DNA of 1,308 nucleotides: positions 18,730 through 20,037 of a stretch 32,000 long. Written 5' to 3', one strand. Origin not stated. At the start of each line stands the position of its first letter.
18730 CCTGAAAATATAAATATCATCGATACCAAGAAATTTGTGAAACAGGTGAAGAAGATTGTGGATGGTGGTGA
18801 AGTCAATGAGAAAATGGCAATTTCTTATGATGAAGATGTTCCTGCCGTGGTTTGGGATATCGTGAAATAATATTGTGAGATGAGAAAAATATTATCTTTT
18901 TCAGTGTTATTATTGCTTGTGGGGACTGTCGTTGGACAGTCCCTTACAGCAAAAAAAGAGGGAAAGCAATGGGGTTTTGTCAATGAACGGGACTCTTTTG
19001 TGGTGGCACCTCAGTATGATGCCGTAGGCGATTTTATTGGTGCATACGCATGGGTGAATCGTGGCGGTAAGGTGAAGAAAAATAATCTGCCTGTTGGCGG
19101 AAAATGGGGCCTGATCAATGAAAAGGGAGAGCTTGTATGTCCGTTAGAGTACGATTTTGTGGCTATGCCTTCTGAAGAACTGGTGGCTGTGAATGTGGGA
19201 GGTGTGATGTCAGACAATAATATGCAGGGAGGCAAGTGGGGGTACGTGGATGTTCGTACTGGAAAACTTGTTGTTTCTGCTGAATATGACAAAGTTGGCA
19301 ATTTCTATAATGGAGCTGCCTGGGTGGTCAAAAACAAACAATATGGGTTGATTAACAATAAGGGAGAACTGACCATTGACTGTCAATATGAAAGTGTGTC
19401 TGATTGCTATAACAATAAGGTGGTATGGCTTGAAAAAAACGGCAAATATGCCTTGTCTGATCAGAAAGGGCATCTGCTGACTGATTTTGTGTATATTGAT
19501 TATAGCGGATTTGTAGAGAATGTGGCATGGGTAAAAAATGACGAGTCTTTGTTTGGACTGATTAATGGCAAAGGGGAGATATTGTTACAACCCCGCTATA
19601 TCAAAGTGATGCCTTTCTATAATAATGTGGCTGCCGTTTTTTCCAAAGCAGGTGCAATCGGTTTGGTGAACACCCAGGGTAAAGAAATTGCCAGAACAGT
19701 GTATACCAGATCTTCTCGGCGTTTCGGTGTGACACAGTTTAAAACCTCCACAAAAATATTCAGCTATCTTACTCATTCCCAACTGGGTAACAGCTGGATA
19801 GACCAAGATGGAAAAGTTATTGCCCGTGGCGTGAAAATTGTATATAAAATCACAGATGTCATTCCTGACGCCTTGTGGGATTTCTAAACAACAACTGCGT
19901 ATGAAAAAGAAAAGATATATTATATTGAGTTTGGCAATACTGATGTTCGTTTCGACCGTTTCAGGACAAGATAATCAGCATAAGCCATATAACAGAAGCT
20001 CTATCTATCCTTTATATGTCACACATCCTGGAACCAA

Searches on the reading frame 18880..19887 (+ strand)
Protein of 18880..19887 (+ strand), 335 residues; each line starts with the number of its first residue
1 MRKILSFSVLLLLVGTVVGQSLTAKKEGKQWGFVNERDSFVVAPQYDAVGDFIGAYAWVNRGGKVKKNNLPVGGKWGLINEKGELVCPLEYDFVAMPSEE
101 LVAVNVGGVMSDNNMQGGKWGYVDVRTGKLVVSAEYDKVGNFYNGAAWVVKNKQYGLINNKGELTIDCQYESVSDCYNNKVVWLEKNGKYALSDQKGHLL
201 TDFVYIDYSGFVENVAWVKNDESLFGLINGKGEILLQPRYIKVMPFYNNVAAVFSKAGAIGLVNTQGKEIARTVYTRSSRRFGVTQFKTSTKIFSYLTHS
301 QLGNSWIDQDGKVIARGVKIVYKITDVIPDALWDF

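Call 13: search_protein_families(library=pfam, proteins=[window:18880-19887:+], max_evalue=0.01)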
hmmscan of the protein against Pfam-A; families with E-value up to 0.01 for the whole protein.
window:18880-19887:+ (335 aa): 1 family
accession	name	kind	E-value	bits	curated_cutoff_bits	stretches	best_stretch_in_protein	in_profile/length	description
PF14903.11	WG_beta_rep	-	3e-47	158.7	25.6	6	120-155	1-35/35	WG containing repeat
